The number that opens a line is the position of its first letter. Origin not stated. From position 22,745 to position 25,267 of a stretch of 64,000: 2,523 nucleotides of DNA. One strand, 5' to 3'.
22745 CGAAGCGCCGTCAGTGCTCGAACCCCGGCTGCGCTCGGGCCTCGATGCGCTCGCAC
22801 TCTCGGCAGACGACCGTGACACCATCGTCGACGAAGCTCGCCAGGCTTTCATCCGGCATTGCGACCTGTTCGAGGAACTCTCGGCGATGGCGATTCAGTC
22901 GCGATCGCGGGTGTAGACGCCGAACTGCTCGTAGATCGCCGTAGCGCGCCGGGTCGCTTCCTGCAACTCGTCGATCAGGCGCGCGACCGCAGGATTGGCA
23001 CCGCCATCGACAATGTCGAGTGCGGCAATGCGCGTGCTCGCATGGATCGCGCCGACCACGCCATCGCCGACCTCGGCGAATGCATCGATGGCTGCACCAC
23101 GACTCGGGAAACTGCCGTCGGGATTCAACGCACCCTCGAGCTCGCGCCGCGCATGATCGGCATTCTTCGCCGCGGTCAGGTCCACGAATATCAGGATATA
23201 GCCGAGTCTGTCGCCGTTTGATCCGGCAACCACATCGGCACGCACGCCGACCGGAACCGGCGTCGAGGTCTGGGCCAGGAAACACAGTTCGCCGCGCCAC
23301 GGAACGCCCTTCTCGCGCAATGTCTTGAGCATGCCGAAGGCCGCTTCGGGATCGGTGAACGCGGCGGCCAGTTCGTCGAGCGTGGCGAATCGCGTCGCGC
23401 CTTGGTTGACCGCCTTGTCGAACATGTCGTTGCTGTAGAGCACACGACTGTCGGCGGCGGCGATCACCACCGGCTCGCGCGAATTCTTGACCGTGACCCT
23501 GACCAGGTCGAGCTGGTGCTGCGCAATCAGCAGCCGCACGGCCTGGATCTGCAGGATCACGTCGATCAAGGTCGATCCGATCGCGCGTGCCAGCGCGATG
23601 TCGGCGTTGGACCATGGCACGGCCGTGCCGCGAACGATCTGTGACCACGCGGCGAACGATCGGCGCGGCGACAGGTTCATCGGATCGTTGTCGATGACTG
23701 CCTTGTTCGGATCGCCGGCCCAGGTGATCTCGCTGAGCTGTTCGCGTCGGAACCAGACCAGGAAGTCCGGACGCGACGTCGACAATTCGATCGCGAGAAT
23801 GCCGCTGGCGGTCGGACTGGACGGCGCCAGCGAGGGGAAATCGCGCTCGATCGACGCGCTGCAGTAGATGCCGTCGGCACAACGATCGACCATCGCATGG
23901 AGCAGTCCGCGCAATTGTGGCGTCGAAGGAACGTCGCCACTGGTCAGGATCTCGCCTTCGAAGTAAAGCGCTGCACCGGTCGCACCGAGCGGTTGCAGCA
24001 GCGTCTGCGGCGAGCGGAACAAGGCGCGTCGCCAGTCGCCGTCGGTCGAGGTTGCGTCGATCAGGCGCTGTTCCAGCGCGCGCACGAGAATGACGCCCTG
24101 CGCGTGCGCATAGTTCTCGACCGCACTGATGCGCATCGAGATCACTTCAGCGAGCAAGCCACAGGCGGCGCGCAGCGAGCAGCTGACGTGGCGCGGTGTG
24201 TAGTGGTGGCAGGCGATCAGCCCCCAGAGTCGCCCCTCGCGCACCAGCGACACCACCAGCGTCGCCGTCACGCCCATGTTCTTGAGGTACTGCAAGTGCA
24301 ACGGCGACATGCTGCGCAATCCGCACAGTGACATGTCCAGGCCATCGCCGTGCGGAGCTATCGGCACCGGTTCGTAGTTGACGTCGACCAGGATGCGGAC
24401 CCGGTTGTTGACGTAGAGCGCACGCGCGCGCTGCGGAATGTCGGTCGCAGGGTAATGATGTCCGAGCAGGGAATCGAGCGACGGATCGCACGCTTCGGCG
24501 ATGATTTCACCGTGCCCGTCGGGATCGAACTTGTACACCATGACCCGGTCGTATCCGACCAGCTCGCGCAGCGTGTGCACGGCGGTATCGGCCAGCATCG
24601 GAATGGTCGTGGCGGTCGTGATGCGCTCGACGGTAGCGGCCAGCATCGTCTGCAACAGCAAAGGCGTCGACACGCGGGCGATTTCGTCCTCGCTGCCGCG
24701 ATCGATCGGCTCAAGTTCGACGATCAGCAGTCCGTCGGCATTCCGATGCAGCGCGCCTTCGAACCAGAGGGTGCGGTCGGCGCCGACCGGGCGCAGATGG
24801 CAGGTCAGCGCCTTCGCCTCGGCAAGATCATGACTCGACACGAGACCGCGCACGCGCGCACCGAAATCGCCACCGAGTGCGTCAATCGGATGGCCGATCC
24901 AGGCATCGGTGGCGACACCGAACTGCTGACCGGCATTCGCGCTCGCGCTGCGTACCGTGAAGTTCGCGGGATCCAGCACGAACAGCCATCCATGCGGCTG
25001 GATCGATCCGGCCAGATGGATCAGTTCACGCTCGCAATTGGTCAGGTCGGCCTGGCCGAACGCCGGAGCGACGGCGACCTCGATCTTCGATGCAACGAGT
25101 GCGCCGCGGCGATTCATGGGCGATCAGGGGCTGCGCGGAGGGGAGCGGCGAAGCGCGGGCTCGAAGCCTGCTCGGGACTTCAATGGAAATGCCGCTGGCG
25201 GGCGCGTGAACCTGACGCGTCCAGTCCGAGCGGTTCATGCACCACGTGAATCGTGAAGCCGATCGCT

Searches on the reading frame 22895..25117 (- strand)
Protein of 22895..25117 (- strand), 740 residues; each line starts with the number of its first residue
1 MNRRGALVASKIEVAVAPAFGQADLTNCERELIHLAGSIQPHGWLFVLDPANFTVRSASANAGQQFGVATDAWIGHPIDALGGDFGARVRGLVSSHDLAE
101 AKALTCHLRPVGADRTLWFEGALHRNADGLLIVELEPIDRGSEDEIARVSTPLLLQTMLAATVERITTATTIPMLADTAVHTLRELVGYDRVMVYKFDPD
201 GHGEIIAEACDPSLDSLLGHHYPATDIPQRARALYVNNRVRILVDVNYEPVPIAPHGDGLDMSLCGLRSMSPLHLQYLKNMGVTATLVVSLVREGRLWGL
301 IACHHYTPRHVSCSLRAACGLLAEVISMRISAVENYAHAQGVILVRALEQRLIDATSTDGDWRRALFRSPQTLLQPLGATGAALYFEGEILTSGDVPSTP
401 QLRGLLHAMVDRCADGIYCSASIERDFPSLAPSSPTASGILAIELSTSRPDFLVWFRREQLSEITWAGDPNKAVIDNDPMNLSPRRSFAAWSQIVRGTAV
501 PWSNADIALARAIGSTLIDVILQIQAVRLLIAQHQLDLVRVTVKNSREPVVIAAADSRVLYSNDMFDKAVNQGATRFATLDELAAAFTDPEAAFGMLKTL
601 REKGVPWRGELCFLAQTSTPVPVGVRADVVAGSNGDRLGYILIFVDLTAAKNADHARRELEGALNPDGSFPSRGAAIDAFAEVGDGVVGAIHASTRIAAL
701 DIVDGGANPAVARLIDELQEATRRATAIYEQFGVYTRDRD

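Call 3: search_protein_families(library=pfam, proteins=[window:22895-25117:-], max_evalue=0.1)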
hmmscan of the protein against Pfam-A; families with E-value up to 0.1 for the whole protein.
window:22895-25117:- (740 aa): 7 families
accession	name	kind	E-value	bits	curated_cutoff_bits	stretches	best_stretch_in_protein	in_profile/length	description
PF00360.26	PHY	-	2.7e-48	164.2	27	1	346-523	2-180/183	Phytochrome region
PF08446.17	PAS_2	-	6.2e-17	62.7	21.4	1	28-137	1-106/107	PAS fold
PF01590.32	GAF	-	6.2e-15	56.4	22.4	1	175-331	5-130/133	GAF domain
PF08448.16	PAS_4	-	0.0015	19.2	23.1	0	544-651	2-109/110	PAS fold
PF13426.13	PAS_9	-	0.0022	18.7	27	1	548-649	2-103/103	PAS domain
PF13185.12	GAF_2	-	0.041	14.5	28.6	0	171-312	3-122/136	GAF domain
PF00989.32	PAS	-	0.096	13.1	22.6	0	539-645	3-111/113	PAS fold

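Call 5: search_protein_families(library=ncbifam, proteins=[window:22895-25117:-], max_evalue=0.01)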
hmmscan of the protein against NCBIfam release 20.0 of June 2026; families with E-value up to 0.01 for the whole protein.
window:22895-25117:- (740 aa): 1 family
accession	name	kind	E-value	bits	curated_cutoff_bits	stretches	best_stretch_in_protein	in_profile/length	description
NF041576.1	bacphytchrmBphP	equivalog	1.3e-104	350.8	1040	1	20-586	5-575/622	bacteriophytochrome BphP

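Call 23: search_solved_structures(query=window:22895-25117:-, max_evalue=1e-20, show_alignments=1)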
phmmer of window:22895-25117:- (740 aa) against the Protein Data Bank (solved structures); distinct sequences matched with E-value up to 1e-20: 100 (the best 60 are shown).
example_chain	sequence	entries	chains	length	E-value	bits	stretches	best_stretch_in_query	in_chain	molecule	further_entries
4gw9_A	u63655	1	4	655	1.2e-164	552.6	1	15-654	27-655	bacteriophytochrome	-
5oy5_A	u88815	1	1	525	3.7e-140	471.7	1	15-523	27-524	BphP1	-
6bap_A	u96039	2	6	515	1.2e-95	324.6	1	22-523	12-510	Photoreceptor-histidine kinase BphP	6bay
6bao_A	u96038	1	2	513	3.1e-94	319.9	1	22-523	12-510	Photoreceptor-histidine kinase BphP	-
4r70_A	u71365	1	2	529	2.7e-89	303.5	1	23-522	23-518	Bacteriophytochrome (Light-regulated signal transduction histidine kinase), PhyB2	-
8u4x_A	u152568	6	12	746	5.1e-87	296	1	24-553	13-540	histidine kinase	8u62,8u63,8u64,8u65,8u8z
4r6l_A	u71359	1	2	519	1.8e-86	294.2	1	21-530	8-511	Bacteriophytochrome (Light-regulated signal transduction histidine kinase), PhyB1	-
4s21_A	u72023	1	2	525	4.2e-86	293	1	20-523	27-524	Bacteriophytochrome (Light-regulated signal transduction histidine kinase), PhyB1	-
2vea_A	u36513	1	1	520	6.1e-86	292.5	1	24-523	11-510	PHYTOCHROME-LIKE PROTEIN CPH1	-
7jr5_A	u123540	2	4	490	1.4e-85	291.3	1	17-514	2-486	Photoreceptor-histidine kinase BphP | histidine kinase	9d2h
3zq5_A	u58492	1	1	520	2.2e-85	290.6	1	24-523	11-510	PHYTOCHROME-LIKE PROTEIN CPH1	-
8rvx_A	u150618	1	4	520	2.2e-85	290.6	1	24-523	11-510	Phytochrome-like protein Cph1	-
8uph_A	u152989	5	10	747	6.4e-85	289.1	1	18-527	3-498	Bacteriophytochrome (Light-regulated signal transduction histidine kinase)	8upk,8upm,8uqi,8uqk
9jry_A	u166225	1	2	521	2e-84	287.5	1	23-523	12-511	FiDCB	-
6ptq_A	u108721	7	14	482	2.4e-84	287.2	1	24-514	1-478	Photoreceptor-histidine kinase BphP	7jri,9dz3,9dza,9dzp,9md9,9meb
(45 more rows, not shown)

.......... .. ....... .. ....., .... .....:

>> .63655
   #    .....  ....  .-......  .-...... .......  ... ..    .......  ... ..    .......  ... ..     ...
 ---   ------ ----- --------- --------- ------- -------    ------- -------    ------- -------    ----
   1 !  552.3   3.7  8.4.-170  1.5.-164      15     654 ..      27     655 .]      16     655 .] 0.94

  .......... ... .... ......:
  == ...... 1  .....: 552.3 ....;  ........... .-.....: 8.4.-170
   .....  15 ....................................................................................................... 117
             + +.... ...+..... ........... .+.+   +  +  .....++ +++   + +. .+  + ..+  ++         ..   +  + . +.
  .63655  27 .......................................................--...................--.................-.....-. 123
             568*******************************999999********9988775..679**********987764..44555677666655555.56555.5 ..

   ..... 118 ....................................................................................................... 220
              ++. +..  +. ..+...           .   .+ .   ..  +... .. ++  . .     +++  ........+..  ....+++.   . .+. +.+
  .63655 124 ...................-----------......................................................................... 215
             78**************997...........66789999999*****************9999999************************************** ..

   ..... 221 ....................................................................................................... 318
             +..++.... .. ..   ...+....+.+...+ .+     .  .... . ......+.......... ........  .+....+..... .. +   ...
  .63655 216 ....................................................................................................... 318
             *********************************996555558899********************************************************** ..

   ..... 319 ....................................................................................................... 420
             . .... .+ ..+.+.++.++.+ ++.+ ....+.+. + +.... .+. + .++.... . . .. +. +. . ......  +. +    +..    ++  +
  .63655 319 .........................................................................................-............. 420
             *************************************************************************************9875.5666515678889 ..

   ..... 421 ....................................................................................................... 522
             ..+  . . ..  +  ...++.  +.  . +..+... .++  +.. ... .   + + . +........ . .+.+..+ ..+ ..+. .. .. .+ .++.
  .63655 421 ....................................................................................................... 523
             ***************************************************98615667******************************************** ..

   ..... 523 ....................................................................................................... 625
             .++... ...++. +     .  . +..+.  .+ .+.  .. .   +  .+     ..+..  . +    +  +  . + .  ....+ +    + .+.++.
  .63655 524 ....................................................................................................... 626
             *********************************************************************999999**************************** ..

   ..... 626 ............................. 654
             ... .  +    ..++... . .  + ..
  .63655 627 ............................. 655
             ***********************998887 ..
